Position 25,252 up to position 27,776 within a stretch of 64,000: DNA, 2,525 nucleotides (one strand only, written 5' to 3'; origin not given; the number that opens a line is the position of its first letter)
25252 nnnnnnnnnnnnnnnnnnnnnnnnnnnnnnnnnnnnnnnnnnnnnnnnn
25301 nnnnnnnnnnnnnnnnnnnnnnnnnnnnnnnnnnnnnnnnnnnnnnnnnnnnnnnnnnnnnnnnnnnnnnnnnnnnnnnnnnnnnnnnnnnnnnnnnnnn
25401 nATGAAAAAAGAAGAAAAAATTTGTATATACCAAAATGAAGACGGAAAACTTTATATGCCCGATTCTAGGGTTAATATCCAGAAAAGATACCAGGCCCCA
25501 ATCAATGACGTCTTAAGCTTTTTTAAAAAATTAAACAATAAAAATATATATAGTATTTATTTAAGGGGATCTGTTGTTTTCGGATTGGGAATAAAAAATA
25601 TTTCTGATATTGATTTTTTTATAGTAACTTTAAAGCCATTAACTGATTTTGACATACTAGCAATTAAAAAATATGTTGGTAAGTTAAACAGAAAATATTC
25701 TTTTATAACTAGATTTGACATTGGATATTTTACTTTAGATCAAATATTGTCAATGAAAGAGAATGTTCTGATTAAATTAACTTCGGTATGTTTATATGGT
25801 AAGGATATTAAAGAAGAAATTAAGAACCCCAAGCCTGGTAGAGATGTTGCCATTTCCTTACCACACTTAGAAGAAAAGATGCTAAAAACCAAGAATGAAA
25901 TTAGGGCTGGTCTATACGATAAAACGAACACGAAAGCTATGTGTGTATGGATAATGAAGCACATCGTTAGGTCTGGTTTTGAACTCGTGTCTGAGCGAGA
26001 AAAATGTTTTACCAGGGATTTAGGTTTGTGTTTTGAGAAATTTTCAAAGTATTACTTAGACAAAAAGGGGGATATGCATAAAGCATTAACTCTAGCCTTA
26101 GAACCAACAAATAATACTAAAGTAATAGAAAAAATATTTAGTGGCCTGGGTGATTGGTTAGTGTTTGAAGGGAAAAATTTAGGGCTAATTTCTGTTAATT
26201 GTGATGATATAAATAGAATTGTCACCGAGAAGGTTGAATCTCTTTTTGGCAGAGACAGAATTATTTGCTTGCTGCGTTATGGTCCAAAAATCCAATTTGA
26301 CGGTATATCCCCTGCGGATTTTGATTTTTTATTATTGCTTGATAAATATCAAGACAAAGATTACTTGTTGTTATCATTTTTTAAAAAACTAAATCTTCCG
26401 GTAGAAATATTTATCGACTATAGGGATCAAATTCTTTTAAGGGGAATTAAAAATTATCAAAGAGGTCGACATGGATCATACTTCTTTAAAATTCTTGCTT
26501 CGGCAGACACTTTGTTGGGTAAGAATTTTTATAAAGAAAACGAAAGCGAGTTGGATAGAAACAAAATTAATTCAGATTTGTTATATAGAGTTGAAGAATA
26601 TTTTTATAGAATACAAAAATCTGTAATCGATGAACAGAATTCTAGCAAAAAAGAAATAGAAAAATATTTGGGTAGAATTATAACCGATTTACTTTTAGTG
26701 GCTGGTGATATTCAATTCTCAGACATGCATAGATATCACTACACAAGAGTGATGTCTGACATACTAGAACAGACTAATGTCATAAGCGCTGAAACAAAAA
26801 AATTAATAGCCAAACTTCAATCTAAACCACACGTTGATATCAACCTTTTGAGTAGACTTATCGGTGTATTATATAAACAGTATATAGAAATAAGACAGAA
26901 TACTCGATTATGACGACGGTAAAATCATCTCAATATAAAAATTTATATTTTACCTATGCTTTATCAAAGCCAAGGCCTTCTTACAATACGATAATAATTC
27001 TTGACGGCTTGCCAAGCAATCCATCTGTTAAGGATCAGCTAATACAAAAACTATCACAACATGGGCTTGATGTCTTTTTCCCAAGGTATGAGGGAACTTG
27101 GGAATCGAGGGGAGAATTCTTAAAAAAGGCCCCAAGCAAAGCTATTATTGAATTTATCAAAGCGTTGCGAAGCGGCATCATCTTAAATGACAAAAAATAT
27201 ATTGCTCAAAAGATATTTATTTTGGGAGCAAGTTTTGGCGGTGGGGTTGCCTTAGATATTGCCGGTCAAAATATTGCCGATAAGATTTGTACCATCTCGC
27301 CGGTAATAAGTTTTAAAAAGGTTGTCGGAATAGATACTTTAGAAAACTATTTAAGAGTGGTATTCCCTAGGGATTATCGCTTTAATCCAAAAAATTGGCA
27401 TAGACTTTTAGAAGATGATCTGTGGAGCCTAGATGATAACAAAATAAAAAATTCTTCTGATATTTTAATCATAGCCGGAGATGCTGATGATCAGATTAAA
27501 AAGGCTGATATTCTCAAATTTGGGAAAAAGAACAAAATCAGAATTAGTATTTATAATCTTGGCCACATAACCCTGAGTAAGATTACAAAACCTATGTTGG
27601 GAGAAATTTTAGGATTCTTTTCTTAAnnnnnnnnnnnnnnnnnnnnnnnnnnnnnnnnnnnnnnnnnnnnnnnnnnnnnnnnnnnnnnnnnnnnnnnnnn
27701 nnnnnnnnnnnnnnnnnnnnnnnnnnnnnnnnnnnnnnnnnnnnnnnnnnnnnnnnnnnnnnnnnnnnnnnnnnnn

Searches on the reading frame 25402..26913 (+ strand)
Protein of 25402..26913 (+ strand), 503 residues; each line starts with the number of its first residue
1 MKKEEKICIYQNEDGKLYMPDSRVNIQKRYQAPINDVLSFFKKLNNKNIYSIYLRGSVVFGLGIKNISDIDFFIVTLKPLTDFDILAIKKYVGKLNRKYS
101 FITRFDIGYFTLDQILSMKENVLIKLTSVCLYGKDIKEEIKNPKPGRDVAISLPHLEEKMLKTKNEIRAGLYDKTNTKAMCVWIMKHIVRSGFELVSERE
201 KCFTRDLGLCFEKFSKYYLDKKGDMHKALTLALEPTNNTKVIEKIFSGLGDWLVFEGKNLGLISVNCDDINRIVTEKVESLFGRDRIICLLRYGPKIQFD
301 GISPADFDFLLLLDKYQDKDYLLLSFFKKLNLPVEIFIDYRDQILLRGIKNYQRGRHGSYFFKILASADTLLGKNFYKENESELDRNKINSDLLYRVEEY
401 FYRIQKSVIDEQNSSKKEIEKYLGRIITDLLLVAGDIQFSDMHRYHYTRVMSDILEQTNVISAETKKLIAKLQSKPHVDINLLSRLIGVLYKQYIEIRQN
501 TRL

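Call 85: search_protein_families(library=pfam, proteins=[window:25402-26913:+], max_evalue=0.0001)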
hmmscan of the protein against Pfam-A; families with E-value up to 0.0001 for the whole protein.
window:25402-26913:+ (503 aa): 1 family
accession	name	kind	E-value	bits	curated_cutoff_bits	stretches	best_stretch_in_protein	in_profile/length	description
PF01909.29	NTP_transf_2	-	1.8e-05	25.5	21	1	37-108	4-78/93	Nucleotidyltransferase domain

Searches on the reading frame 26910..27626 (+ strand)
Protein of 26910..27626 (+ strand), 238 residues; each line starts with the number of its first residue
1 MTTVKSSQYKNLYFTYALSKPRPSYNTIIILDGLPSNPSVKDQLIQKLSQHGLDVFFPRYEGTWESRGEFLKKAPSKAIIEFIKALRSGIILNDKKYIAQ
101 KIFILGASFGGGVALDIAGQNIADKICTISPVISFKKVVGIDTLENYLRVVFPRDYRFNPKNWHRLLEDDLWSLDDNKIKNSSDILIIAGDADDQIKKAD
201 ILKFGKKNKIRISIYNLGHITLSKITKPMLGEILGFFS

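Call 85: search_protein_families(library=pfam, proteins=[window:26910-27626:+], max_evalue=0.0001)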
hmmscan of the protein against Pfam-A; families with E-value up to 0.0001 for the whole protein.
window:26910-27626:+ (238 aa): 1 family
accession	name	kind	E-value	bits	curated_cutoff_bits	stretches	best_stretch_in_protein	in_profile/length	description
PF12146.15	Hydrolase_4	-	1.1e-05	25.3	27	1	26-139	5-117/239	Serine aminopeptidase, S33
